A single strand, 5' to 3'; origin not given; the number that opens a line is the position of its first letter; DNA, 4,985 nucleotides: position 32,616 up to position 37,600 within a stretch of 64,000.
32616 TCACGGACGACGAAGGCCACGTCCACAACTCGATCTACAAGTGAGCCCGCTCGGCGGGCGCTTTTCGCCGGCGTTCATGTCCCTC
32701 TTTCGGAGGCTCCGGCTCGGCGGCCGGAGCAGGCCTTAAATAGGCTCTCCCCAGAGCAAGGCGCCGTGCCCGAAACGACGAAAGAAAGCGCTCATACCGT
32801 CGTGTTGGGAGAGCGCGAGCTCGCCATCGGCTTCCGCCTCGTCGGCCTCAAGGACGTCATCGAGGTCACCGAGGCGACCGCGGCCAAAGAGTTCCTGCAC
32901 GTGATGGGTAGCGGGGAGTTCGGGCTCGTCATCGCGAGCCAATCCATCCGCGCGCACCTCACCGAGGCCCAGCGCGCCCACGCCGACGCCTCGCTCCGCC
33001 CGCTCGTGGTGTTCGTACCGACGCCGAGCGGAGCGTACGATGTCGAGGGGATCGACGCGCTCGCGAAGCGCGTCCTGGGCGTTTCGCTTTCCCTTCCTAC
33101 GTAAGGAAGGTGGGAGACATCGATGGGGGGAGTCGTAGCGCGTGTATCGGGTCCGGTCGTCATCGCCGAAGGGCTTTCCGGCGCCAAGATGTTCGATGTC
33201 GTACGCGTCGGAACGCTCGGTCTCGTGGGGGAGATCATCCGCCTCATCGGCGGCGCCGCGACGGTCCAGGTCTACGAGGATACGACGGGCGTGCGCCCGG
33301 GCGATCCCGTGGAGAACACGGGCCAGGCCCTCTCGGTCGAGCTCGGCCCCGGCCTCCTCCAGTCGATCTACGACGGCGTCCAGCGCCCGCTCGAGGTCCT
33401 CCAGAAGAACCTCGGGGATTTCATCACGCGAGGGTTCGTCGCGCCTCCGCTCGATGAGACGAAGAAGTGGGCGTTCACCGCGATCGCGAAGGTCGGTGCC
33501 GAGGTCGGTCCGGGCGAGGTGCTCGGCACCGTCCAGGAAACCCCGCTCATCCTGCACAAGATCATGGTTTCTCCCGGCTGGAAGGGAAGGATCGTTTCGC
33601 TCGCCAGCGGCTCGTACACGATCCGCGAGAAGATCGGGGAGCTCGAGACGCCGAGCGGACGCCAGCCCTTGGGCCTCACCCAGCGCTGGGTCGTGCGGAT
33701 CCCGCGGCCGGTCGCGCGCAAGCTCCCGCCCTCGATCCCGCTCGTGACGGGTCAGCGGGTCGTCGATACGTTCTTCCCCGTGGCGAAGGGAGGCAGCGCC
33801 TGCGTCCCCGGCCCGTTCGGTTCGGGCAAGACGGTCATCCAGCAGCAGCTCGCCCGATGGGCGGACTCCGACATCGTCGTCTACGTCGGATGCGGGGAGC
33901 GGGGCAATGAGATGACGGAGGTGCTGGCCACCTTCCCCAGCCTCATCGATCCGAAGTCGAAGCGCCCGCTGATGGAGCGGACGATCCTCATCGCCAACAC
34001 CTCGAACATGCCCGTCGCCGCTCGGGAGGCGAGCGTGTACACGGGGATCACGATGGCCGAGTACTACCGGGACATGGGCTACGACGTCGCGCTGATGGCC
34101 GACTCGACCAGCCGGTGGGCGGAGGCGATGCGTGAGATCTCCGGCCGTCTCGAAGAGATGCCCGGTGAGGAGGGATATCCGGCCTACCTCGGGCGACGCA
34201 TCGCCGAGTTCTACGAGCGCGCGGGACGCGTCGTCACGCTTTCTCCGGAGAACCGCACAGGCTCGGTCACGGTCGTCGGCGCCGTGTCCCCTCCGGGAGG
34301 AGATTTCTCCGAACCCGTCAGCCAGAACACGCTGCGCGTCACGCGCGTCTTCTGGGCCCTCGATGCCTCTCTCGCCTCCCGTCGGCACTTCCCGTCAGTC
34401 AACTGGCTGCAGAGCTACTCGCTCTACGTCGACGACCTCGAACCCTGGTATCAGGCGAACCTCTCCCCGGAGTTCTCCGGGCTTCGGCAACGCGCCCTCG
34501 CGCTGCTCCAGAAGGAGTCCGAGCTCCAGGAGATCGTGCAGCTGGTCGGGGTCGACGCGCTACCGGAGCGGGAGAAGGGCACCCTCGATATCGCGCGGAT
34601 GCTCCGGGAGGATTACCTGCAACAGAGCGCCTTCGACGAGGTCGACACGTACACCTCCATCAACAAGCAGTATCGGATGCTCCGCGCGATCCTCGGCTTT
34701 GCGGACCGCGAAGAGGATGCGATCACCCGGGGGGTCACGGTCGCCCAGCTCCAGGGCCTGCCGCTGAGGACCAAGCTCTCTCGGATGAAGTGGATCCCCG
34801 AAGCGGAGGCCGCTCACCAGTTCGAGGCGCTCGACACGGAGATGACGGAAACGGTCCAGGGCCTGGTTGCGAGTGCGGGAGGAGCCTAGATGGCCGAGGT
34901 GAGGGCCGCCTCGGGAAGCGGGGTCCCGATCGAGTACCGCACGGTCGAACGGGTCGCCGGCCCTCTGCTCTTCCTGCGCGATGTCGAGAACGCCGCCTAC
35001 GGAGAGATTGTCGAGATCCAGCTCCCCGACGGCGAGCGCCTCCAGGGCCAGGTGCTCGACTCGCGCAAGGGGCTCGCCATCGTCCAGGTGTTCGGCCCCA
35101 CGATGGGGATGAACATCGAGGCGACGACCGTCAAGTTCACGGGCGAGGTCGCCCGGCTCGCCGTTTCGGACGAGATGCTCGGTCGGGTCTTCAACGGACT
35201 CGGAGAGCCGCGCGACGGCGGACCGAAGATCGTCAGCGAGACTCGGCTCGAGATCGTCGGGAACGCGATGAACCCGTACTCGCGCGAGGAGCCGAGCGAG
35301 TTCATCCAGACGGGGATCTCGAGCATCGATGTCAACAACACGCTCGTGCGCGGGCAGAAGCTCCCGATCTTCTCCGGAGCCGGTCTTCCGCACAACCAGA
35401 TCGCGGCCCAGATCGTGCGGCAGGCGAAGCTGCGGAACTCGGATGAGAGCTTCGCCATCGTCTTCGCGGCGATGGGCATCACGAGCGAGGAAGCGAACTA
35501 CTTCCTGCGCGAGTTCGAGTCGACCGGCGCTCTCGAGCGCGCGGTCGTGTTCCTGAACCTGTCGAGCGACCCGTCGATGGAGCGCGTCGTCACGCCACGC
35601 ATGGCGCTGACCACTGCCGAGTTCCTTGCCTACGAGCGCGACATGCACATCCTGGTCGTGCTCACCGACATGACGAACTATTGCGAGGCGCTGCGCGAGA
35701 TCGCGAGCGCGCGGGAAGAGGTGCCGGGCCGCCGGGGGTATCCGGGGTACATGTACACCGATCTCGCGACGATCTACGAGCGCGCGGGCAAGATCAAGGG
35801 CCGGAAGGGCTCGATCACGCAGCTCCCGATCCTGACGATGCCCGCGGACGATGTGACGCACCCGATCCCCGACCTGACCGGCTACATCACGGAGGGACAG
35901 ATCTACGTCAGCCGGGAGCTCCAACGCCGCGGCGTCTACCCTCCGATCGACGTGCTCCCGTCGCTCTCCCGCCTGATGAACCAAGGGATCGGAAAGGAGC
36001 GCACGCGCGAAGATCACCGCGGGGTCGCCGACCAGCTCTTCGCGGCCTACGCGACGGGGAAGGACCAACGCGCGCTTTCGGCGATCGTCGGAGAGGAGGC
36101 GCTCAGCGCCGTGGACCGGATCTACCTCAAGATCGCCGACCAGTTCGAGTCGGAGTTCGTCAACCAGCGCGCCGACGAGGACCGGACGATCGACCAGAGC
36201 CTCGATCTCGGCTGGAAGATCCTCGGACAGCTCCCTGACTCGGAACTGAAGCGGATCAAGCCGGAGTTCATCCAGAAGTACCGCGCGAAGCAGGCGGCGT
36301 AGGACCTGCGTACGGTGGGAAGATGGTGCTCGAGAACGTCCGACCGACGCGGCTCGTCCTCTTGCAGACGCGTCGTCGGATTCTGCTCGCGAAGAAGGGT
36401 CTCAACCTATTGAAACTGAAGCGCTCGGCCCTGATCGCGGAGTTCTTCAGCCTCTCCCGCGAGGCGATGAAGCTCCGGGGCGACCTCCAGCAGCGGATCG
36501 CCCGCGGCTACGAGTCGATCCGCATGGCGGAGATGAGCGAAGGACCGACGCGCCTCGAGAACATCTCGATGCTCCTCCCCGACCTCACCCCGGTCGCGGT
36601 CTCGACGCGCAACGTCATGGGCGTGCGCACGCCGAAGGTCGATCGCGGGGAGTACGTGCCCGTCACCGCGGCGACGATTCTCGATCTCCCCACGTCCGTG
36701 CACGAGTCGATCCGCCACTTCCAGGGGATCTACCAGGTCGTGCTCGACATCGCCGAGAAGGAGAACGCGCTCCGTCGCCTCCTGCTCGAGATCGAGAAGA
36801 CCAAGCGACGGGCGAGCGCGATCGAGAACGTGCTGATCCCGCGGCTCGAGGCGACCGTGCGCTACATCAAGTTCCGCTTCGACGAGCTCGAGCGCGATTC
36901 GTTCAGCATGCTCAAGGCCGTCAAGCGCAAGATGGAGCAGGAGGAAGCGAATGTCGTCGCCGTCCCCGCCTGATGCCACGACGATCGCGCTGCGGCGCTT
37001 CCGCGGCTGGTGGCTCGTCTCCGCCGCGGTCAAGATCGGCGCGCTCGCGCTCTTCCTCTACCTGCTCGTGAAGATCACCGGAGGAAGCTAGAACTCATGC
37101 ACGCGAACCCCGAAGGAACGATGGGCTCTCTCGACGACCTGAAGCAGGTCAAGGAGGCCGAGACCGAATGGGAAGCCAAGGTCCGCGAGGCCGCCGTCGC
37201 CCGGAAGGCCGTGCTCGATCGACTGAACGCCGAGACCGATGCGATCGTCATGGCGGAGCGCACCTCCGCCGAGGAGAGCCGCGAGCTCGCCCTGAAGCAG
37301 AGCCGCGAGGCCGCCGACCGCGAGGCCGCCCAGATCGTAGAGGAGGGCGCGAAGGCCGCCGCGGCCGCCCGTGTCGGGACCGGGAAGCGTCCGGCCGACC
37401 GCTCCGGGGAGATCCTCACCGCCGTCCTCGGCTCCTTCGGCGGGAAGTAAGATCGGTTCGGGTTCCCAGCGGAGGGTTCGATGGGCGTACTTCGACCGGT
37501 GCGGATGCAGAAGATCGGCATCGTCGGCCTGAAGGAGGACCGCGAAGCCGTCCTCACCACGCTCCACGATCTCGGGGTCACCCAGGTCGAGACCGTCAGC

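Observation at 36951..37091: Hidden 46-aa membrane microprotein between atpD and atpH: candidate extra A-ATPase subunit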

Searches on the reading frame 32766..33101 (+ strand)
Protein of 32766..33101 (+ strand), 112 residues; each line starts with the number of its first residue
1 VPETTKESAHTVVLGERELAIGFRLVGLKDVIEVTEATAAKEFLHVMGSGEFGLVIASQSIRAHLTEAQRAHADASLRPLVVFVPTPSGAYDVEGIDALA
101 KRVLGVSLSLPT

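Call 86: search_protein_families(library=pfam, proteins=[window:32766-33101:+], max_evalue=0.01)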
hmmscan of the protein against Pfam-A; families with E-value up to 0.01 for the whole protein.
window:32766-33101:+ (112 aa): 1 family
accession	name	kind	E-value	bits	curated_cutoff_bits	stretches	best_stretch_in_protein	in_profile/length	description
PF01990.22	ATP-synt_F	-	5e-12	46.4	23.5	1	12-103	2-91/91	ATP synthase (F/14-kDa) subunit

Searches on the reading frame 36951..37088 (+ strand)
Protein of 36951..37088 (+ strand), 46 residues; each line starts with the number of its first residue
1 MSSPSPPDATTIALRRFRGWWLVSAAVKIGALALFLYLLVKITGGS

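Call 7: search_protein_families(library=pfam, proteins=[P0001], max_evalue=0.01)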
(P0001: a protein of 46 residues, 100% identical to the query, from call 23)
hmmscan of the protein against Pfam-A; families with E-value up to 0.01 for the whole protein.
P0001 (46 aa): 0 families

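Call 23: find_homologous_proteins(query=A1, max_evalue=0.01)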
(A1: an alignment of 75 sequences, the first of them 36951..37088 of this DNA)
Query A1 (75 sequences) (46 aa, profile of the alignment): 20 proteins with E <= 0.01 among 8000 candidates.
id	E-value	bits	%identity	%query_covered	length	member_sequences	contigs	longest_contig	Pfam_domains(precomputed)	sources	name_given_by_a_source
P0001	2.0e-12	64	100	100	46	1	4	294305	-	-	-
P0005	7.2e-11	59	79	93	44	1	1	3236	-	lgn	-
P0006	3.1e-10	57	89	98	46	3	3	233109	-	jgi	-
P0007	1.6e-9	55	37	89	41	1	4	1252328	-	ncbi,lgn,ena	ncbi:MAG: hypothetical protein ACLPZM_02900 [Thermoplasmata archaeon]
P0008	3.3e-9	54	-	-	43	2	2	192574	-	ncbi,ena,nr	ncbi:MAG TPA: hypothetical protein VMG99_07245 [Thermoplasmata archaeon]|nr:hypothetical protein [Th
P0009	5.1e-9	54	50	35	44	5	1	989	-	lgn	-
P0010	5.4e-9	53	-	-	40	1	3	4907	-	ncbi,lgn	-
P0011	2.4e-8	51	-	-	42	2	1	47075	-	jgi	jgi:hypothetical protein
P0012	3.9e-8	51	-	-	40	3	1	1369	-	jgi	jgi:hypothetical protein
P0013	6.8e-8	50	-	-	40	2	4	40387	-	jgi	jgi:hypothetical protein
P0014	1.6e-7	49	38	87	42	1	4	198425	-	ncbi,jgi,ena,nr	ncbi:MAG TPA: hypothetical protein VMG81_02030 [Thermoplasmata archaeon]|nr:hypothetical protein [Th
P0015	3.2e-6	45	-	-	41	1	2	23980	-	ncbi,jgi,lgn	jgi:hypothetical protein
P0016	1.3e-5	43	56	20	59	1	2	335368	-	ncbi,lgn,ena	ncbi:MAG: hypothetical protein WB809_02930 [Thermoplasmata archaeon]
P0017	2.6e-5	42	-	-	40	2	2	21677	-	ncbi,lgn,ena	-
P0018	1.1e-4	40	-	-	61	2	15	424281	-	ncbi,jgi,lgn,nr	ncbi:MAG TPA: hypothetical protein VK424_08060 [Thermoplasmata archaeon]|nr:hypothetical protein [Th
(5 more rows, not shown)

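Call 28: search_protein_families(library=ncbifam, proteins=[P0001], max_evalue=1)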
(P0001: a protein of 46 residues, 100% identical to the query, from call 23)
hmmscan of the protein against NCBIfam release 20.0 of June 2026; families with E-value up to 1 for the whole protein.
P0001 (46 aa): 0 families

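Call 35: search_protein_families(library=pfam, proteins=[P0001], max_evalue=10)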
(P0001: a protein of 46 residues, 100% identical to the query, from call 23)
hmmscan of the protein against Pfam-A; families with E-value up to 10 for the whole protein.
P0001 (46 aa): 0 families

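Call 43: search_protein_representatives(alignment_id=A1)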
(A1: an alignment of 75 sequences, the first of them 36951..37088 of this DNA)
Query: 75 sequences, 41 profile positions. Proteins with E-value up to 0.001 (for the whole library): 107; up to 1e-10: 17; up to 1e-30: 0. The best 107 are listed.
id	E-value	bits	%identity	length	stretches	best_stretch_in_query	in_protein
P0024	1.7e-13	66.2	-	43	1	1-41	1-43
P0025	2.2e-13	65.9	-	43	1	1-41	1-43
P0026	3.8e-13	65.1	-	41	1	1-40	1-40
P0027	1.2e-12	63.5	-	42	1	2-41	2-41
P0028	2.0e-12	62.8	-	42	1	1-41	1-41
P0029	2.1e-12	62.7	-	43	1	1-41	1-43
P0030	3.3e-12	62.1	-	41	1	1-40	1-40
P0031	5.0e-12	61.5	-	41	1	1-41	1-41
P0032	6.6e-12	61.2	-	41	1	1-41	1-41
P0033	1.1e-11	60.4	-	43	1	1-39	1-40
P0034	1.4e-11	60.1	-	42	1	1-40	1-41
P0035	1.7e-11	59.8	-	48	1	1-41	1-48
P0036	1.9e-11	59.7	-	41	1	1-40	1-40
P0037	4.3e-11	58.6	-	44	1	1-41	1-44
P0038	8.5e-11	57.6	-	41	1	1-40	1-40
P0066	2.9e-08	49.5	-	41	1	4-41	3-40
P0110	6.8e-05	38.7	-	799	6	10-31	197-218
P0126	7.5e-04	35.4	-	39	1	6-40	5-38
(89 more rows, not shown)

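Call 53: find_encoding_contigs(protein=P0126, flank=4000, max_places=3)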
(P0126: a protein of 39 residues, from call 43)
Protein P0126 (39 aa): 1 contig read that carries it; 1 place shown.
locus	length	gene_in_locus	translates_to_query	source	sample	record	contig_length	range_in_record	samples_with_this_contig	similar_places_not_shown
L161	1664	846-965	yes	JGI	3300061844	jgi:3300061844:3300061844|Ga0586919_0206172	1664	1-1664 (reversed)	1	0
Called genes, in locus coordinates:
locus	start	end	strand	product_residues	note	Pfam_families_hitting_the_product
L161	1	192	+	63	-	?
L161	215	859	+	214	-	PF01813:ATP-synt_D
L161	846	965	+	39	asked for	-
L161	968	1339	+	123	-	-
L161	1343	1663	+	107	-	?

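Call 54: find_encoding_contigs(protein=P0066, flank=4000, max_places=3)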
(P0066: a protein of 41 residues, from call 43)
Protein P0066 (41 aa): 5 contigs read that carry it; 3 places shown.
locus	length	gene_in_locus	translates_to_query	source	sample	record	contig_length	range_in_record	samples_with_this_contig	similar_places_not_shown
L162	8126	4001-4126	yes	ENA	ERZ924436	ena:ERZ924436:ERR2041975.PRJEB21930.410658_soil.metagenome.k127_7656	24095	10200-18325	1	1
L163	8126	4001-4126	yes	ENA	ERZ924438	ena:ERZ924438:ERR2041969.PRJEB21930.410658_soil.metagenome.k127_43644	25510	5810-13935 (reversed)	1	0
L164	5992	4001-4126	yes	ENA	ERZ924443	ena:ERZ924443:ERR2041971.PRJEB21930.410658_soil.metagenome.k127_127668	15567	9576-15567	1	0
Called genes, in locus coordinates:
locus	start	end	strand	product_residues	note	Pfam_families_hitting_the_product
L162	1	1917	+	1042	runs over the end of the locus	PF02874:ATP-synt_ab_N, PF16886:ATP-synt_ab_Xtn, PF14890:Intein_splicing, PF14528:LAGLIDADG_3 (weak), PF00006:ATP-synt_ab, PF22919:ATP-synt_VA_C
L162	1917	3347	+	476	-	PF02874:ATP-synt_ab_N, PF00006:ATP-synt_ab, PF22919:ATP-synt_VA_C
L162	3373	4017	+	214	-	PF01813:ATP-synt_D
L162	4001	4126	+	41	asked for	-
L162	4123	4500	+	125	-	-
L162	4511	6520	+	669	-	PF01496:V_ATPase_I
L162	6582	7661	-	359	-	PF01992:vATP-synt_AC39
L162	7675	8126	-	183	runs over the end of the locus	PF01991:vATP-synt_E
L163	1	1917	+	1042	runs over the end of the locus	PF02874:ATP-synt_ab_N, PF16886:ATP-synt_ab_Xtn, PF14890:Intein_splicing, PF14528:LAGLIDADG_3 (weak), PF00006:ATP-synt_ab, PF22919:ATP-synt_VA_C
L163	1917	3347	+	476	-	PF02874:ATP-synt_ab_N, PF00006:ATP-synt_ab, PF22919:ATP-synt_VA_C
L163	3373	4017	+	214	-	PF01813:ATP-synt_D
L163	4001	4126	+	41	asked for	-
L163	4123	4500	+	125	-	-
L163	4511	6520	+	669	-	PF01496:V_ATPase_I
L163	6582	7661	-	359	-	PF01992:vATP-synt_AC39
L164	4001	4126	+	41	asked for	-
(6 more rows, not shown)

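Call 73: predict_structure(alignment_id=A1)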
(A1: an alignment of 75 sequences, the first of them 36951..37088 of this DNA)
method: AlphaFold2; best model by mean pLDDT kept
length: 46 residues; sequences in the alignment: 75
mean_pLDDT: 83.0   pTM: 0.48
mean pLDDT of the five models: 83.0, 82.5, 82.2, 80.8, 79.2
residues with pLDDT >= 90: 22; 70-90: 13; 50-70: 10; < 50: 1
segments of 3 or more residues with pLDDT < 50: none
pLDDT, mean of each block of 10 residues (from residue 1): 62 82 94 95 80
secondary structure, 60 per line:
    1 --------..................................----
elements in order: H9-42

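Call 87: search_protein_families(library=pfam, proteins=[P0110], max_evalue=0.01)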
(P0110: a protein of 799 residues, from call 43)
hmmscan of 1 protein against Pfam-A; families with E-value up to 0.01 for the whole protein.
P0110 (799 aa): 2 families
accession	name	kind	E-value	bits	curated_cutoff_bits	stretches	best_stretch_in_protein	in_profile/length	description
PF23701.1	MIAC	-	1.1e-10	41.7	27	0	258-271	21-34/47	Micropeptide inhibiting actin cytoskeleton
PF12812.13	PDZ_1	-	3.7e-06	27.3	28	0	112-141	27-56/78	PDZ-like domain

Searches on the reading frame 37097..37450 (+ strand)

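Call 7: search_protein_families(library=pfam, proteins=[window:37097-37450:+], max_evalue=0.01)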
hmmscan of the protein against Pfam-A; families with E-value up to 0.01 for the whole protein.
window:37097-37450:+ (117 aa): 0 families

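Call 28: search_protein_families(library=ncbifam, proteins=[window:37097-37450:+], max_evalue=1)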
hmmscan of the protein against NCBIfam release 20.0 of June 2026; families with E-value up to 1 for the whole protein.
window:37097-37450:+ (117 aa): 6 families
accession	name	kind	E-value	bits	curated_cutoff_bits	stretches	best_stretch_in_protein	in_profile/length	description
TIGR02926.1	AhaH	equivalog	0.0006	20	48.5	1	15-89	1-75/85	ATP synthase archaeal subunit H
NF040677.1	wall_bind_EntC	exception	0.046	12.5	770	1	15-92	220-293/422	cell wall-binding protein EntC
NF043068.1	glycl_HYPD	equivalog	0.16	10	1100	1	10-86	166-242/784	trans-4-hydroxy-L-proline dehydratase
NF006256.0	PRK08404.1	equivalog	0.24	11.6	107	1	15-90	5-80/103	V-type ATP synthase subunit H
NF004413.0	PRK05759.1-4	equivalog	0.31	11.1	197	1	16-94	52-130/156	F0F1 ATP synthase subunit B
TIGR04160.2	methbact_MbnC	equivalog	0.4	10.2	185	1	20-90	93-159/181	methanobactin biosynthesis protein MbnC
